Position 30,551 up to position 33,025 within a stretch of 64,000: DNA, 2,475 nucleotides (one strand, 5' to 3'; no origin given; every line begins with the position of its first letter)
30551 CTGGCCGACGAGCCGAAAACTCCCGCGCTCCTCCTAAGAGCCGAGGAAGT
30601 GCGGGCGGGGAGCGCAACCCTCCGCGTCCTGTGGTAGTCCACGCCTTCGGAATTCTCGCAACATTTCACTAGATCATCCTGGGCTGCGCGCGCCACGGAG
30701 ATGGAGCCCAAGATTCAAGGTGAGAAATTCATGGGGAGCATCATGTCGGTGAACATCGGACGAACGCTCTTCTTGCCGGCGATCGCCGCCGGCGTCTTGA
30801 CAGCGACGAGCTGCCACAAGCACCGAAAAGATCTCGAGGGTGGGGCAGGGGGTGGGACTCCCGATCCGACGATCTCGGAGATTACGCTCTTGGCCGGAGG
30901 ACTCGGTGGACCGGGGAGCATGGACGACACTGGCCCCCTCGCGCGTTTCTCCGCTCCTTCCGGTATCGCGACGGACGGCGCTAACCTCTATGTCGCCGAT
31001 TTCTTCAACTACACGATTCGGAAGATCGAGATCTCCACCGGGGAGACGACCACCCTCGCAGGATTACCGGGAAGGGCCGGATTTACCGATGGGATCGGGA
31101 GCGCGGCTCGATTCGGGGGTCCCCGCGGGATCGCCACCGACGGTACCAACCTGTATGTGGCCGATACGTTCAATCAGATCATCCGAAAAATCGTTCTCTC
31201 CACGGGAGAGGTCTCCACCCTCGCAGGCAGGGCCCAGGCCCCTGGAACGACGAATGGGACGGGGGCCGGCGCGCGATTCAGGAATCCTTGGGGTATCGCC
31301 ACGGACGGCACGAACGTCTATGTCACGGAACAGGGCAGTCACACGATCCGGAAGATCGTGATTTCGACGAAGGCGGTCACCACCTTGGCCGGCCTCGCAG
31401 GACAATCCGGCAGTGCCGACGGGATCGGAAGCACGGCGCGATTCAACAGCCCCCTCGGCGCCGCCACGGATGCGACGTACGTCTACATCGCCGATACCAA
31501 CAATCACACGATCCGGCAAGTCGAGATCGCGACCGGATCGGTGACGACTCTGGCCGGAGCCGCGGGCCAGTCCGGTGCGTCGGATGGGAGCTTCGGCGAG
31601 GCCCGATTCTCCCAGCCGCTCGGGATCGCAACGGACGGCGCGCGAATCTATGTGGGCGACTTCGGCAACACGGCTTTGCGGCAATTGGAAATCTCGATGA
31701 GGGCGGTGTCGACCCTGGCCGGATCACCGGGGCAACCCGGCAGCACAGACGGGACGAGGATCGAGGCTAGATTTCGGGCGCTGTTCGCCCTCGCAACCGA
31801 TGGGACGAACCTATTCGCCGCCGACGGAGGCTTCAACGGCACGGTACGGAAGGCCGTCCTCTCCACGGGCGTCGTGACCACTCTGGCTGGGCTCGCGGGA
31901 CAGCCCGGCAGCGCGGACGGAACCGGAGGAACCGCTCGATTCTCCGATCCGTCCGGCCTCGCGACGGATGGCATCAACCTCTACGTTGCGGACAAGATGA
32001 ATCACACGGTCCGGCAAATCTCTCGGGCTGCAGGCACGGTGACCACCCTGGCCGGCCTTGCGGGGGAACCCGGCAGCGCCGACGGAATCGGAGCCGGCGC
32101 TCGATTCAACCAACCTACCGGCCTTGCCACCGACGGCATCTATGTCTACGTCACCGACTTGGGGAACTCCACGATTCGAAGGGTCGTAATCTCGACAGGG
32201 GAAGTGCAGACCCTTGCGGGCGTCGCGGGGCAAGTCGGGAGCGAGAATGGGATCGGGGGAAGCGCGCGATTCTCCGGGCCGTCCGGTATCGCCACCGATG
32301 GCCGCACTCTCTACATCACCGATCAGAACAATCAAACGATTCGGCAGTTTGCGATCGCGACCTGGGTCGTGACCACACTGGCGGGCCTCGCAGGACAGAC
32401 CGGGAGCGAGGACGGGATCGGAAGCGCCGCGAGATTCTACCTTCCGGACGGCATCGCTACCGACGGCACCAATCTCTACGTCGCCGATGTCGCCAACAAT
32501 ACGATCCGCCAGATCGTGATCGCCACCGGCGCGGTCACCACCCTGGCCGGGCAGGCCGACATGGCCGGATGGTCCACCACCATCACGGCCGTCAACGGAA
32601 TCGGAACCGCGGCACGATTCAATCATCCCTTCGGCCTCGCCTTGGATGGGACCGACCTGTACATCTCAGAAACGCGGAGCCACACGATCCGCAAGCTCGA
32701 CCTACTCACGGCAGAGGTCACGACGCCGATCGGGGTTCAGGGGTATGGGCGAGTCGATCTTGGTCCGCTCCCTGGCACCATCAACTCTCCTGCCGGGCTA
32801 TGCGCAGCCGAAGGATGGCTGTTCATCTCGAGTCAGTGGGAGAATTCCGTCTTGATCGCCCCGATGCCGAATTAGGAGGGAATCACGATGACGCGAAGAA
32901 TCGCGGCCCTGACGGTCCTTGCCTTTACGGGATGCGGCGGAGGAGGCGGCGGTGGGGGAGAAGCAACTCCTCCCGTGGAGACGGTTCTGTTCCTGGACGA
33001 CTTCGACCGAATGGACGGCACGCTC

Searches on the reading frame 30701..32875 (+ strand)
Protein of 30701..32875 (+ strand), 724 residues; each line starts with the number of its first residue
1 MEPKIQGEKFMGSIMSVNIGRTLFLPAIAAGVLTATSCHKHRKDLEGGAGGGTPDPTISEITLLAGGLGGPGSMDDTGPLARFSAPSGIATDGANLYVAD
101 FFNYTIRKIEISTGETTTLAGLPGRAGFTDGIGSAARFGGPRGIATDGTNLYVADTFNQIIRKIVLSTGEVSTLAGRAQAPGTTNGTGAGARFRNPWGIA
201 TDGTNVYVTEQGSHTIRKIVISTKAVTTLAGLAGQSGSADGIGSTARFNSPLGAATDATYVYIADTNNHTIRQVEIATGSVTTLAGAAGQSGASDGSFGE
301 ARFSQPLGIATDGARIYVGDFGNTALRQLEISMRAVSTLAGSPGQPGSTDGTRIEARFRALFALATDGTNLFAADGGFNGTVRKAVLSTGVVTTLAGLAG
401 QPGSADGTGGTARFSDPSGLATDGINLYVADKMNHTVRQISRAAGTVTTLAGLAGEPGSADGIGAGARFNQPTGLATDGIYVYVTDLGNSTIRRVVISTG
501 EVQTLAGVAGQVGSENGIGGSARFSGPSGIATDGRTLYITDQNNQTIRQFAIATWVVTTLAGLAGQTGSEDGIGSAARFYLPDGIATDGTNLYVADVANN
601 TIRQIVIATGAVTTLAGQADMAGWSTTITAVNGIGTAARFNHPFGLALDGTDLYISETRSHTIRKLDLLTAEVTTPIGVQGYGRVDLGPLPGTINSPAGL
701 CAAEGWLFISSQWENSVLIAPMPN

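Call 44: find_encoding_contigs(protein=window:30701-32875:+, flank=10000, max_places=1)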
Protein window:30701-32875:+ (724 aa): 1 contig read that carries it; 1 place shown.
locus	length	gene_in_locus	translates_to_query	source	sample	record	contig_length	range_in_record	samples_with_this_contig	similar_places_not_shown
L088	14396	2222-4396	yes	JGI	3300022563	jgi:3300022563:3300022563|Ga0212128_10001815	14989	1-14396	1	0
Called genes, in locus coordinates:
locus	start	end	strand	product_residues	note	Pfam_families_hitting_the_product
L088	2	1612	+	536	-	?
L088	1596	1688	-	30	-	-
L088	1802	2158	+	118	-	-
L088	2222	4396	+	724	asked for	PF01436:NHL (faint), PF25021:TEN_NHL (faint)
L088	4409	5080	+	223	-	-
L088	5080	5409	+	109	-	-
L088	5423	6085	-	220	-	PF01135:PCMT, PF01209:Ubie_methyltran, PF13489:Methyltransf_23, PF13649:Methyltransf_25, PF13847:Methyltransf_31, PF08241:Methyltransf_11, PF08242:Methyltransf_12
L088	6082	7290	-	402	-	PF00724:Oxidored_FMN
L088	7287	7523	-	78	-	PF04014:MazE_antitoxin (weak)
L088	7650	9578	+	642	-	PF02824:TGS, PF07973:tRNA_SAD, PF00587:tRNA-synt_2b, PF03129:HGTP_anticodon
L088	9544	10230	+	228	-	PF05198:IF3_N, PF00707:IF3_C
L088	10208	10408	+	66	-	PF01632:Ribosomal_L35p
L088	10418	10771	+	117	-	PF00453:Ribosomal_L20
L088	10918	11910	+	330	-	PF02912:Phe_tRNA-synt_N, PF01409:tRNA-synt_2d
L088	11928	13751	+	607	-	PF03483:B3_4, PF03484:B5, PF17759:tRNA_synthFbeta, PF03147:FDX-ACB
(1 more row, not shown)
